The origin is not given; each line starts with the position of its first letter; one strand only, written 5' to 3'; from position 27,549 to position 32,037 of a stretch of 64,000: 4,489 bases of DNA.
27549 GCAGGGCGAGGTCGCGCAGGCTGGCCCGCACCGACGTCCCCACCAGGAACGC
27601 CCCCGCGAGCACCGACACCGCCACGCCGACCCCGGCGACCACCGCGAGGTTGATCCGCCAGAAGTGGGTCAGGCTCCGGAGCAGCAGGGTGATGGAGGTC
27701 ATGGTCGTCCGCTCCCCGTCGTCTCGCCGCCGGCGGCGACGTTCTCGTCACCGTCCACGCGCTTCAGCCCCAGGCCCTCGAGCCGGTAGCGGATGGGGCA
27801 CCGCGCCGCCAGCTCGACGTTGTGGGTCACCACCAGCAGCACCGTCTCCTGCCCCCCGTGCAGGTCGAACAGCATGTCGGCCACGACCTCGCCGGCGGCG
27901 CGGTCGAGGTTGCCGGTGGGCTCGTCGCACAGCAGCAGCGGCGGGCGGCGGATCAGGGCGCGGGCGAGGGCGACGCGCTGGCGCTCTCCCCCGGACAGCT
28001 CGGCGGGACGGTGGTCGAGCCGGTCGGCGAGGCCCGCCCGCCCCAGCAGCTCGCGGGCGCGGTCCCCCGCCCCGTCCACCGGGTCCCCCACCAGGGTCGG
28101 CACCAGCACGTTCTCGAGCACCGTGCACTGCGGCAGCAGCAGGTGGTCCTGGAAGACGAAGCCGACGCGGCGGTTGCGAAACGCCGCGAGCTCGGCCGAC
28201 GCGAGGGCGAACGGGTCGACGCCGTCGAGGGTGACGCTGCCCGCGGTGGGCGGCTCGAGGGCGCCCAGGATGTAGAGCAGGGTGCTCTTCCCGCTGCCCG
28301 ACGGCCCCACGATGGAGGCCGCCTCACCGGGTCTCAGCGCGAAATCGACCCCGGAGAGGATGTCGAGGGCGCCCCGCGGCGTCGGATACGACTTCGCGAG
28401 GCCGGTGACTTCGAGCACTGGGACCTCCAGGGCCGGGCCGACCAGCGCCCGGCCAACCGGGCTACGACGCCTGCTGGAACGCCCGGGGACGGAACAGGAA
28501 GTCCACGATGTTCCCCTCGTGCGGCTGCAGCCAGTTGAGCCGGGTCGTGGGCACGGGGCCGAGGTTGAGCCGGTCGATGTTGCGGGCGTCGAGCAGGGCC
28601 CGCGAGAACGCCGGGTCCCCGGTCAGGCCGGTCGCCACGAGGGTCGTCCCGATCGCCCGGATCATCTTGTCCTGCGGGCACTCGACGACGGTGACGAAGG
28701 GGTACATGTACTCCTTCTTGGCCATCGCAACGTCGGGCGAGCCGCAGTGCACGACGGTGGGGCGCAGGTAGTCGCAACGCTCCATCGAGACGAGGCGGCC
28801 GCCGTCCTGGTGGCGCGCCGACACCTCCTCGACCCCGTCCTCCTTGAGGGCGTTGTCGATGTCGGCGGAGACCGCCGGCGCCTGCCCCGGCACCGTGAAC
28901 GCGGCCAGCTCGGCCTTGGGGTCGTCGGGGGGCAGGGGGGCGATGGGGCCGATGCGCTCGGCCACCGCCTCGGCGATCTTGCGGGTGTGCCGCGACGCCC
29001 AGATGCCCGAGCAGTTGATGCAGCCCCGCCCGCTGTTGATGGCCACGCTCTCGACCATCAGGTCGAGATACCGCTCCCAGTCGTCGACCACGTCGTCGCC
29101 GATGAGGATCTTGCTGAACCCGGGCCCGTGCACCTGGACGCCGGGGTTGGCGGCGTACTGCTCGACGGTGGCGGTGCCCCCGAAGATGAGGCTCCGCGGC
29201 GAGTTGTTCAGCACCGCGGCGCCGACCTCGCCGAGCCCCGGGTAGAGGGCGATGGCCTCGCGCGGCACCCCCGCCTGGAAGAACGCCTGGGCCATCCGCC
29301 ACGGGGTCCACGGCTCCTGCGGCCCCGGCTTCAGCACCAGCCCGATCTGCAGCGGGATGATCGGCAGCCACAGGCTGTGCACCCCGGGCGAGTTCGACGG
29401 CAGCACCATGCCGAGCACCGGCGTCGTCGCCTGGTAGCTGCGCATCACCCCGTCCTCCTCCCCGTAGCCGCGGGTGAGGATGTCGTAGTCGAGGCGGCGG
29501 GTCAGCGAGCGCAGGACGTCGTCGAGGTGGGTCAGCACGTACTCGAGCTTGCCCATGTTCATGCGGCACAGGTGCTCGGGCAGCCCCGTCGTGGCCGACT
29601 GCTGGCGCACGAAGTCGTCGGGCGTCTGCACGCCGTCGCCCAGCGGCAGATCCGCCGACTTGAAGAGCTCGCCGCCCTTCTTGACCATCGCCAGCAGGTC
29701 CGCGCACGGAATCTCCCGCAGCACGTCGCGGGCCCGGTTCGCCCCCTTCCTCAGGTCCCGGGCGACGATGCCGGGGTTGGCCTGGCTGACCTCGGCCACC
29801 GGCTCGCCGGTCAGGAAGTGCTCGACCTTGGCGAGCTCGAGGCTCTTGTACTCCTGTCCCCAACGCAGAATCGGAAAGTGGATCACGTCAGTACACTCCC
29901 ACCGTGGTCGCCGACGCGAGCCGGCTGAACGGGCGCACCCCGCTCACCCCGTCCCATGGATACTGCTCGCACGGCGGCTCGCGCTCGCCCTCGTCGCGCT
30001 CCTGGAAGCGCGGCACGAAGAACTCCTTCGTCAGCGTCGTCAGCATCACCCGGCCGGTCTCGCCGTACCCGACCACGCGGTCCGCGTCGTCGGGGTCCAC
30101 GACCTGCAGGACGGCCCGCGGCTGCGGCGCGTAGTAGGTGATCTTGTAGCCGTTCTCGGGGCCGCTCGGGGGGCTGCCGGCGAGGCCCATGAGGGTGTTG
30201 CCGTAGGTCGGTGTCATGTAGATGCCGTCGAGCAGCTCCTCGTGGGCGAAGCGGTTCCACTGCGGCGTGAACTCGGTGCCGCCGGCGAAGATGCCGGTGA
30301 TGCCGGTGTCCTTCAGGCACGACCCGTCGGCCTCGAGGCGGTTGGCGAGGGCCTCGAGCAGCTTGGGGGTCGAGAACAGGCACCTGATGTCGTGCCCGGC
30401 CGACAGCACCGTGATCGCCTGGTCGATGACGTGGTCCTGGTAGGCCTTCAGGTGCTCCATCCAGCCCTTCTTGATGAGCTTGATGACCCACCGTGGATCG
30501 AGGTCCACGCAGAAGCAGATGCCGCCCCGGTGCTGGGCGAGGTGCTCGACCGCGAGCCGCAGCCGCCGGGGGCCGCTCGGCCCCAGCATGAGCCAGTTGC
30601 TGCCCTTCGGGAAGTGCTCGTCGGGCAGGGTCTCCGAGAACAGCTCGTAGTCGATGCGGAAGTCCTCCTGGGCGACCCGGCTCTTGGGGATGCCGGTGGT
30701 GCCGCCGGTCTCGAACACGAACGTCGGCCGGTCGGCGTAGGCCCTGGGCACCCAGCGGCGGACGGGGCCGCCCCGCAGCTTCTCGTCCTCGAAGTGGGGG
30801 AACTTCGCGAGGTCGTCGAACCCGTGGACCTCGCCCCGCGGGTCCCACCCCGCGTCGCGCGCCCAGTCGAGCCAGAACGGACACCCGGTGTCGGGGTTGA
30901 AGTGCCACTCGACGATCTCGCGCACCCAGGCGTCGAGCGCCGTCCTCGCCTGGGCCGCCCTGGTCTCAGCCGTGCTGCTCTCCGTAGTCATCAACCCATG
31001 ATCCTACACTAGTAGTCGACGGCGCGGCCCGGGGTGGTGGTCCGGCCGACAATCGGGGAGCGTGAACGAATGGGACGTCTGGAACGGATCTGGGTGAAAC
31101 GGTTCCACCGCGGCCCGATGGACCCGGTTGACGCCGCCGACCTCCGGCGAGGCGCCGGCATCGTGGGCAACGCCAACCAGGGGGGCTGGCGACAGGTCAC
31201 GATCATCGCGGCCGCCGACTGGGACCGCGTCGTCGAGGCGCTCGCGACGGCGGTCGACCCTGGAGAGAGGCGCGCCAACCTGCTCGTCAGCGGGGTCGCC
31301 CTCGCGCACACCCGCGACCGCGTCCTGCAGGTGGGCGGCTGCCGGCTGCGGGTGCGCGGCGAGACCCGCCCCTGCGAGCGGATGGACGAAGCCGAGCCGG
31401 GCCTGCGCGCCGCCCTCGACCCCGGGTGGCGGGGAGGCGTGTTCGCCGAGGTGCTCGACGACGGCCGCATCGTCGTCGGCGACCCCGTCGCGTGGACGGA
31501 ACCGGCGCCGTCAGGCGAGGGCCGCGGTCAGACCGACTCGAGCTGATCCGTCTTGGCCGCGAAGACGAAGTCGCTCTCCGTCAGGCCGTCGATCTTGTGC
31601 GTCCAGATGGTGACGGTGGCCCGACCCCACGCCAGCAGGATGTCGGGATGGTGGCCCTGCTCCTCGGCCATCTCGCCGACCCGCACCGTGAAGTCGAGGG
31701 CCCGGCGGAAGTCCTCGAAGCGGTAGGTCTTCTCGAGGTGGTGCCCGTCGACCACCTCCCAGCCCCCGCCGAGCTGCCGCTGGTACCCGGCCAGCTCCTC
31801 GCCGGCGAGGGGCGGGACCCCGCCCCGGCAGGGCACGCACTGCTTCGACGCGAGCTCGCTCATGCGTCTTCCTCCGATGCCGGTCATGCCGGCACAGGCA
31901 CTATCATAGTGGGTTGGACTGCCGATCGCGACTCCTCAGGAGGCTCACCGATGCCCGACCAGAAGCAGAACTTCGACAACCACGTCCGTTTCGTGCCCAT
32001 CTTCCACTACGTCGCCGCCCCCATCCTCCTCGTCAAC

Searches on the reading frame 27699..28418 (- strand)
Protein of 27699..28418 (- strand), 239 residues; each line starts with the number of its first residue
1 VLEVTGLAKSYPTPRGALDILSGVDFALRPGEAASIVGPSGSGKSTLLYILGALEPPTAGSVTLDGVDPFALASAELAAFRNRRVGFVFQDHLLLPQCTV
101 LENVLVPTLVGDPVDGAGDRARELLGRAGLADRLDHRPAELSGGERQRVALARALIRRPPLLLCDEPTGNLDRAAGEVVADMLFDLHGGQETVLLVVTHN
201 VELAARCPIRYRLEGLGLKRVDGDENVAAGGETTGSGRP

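Call 8: search_protein_families(library=pfam, proteins=[window:27699-28418:-], max_evalue=0.01)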
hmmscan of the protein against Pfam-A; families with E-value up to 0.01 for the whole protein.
window:27699-28418:- (239 aa): 5 families
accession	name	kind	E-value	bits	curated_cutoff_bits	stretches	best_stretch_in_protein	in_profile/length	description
PF00005.33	ABC_tran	-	3.8e-34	118.7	25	1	21-168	1-136/137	ABC transporter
PF02463.25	SMC_N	-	1.1e-05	25.4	40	0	139-205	135-203/220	RecF/RecN/SMC N terminal domain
PF13304.12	AAA_21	-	7.1e-05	23.4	27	0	35-54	3-22/304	AAA domain, putative AbiEii toxin, Type IV TA system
PF13555.12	AAA_29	-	0.0003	20.9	27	1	24-48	15-39/61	P-loop containing region of AAA domain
PF13191.12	AAA_16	-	0.0071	17.3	32.6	0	30-176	24-149/167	AAA ATPase domain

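Call 35: search_protein_families(library=ncbifam, proteins=[window:27699-28418:-], max_evalue=0.000001)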
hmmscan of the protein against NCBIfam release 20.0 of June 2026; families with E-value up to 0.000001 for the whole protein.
window:27699-28418:- (239 aa): 179 families (the best 25 are shown)
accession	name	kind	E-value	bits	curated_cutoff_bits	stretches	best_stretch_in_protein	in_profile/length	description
TIGR02211.1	LolD_lipo_ex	equivalog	3e-69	232.9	307.75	1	1-214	1-215/221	lipoprotein-releasing ABC transporter ATP-binding protein LolD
NF008639.0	PRK11629.1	equivalog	8.9e-60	202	360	1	2-207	7-213/234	lipoprotein-releasing ABC transporter ATP-binding protein LolD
NF007879.0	PRK10584.1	equivalog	2e-59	201.1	336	1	2-214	7-220/228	putative ABC transporter ATP-binding protein YbbA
TIGR02673.1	FtsE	equivalog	4.6e-51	173.5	264.85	1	1-208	1-204/214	cell division ATP-binding protein FtsE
NF007826.0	PRK10535.1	equivalog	2.7e-46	158.1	966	1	1-206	4-209/648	macrolide ABC transporter ATP-binding protein/permease MacB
TIGR03608.1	L_ocin_972_ABC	subfamily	5.6e-45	153.3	254.85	1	19-207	12-200/206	putative bacteriocin export ABC transporter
TIGR02315.1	ABC_phnC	equivalog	1.5e-42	145.7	266.1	1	1-206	1-211/243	phosphonate ABC transporter ATP-binding protein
TIGR02982.1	heterocyst_DevA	subfamily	8.9e-42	143.1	295.8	1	2-201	2-202/220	ABC exporter ATP-binding subunit, DevA family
NF038007.1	ABC_ATP_DarD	equivalog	9.7e-42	142.9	375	1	1-204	1-204/218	darobactin export ABC transporter ATP-binding protein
NF007027.0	PRK09493.1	equivalog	1.3e-40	139.3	379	1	16-223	12-218/240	glutamine ABC transporter ATP-binding protein GlnQ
TIGR01186.1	proV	subfamily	7.9e-39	133.8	326.6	1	23-206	11-195/363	betaine/proline/choline family ABC transporter ATP-binding protein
TIGR03005.1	ectoine_ehuA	equivalog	2.2e-38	131.9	345.4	1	16-205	11-211/252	ectoine/hydroxyectoine ABC transporter ATP-binding protein EhuA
NF008428.0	PRK11264.1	equivalog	3.1e-38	131.4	406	1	2-204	4-207/250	L-cystine ABC transporter ATP-binding protein TcyN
TIGR02314.1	ABC_MetN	equivalog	4.5e-38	131.1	499.7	1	1-206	1-206/343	methionine ABC transporter ATP-binding protein MetN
TIGR02868.1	CydC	equivalog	2.9e-37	128.5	329.05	1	2-200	335-529/530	thiol reductant ABC exporter subunit CydC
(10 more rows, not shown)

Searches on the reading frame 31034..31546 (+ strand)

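Call 8: search_protein_families(library=pfam, proteins=[window:31034-31546:+], max_evalue=0.01)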
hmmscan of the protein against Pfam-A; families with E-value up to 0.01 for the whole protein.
window:31034-31546:+ (170 aa): 1 family
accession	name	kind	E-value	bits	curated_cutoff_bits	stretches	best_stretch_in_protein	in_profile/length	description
PF03473.23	MOSC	-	4.4e-12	46.5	22.7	1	52-152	9-119/120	MOSC domain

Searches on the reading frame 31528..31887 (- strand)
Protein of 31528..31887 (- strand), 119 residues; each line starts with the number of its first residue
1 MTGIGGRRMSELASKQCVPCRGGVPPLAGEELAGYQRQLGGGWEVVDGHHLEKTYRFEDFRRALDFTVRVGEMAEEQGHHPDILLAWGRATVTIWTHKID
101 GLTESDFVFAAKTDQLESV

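Call 8: search_protein_families(library=pfam, proteins=[window:31528-31887:-], max_evalue=0.01)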
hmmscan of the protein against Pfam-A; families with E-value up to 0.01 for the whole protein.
window:31528-31887:- (119 aa): 1 family
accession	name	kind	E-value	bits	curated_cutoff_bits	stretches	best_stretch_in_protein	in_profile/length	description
PF01329.24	Pterin_4a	-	1.2e-27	96.2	26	1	26-116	2-91/91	Pterin 4 alpha carbinolamine dehydratase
